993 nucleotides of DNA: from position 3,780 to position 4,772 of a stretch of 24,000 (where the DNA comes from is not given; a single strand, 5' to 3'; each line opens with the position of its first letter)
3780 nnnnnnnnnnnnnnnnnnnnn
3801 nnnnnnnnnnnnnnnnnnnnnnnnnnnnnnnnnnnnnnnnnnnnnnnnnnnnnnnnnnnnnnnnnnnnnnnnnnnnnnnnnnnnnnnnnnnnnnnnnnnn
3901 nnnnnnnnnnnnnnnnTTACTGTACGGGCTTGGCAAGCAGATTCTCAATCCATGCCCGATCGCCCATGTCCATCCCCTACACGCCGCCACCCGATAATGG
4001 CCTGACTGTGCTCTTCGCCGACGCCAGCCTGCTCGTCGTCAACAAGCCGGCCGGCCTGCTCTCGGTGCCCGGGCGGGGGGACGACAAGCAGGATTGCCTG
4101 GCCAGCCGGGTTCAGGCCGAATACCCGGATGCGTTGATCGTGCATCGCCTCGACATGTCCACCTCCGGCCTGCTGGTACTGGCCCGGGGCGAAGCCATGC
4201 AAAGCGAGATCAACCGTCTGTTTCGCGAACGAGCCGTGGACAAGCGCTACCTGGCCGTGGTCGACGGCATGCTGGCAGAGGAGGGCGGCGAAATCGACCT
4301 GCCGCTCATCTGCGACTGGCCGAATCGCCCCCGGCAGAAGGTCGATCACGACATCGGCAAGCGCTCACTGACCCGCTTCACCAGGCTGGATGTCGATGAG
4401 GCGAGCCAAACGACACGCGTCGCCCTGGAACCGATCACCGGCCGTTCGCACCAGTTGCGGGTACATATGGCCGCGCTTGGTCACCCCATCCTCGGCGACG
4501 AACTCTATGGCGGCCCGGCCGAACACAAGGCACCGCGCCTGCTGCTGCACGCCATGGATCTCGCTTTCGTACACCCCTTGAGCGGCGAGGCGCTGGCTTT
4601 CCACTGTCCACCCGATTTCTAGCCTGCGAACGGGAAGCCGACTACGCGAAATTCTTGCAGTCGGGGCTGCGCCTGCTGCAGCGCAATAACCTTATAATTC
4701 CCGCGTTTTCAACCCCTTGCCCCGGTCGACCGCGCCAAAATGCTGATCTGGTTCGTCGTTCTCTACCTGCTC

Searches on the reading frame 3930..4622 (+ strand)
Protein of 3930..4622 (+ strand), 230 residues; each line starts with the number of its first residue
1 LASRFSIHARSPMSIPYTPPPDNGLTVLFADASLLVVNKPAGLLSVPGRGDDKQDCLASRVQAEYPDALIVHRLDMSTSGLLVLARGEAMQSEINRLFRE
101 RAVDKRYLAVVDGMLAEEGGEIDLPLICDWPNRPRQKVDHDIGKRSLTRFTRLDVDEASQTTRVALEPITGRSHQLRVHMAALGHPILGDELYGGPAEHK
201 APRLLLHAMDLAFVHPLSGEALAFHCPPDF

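Call 13: search_protein_families(library=pfam, proteins=[window:3930-4622:+], max_evalue=0.01)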
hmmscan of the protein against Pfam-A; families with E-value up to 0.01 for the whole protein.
window:3930-4622:+ (230 aa): 1 family
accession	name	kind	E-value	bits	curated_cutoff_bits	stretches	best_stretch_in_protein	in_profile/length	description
PF00849.27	PseudoU_synth_2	-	2.4e-32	112.7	26.8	1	34-182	2-152/152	RNA pseudouridylate synthase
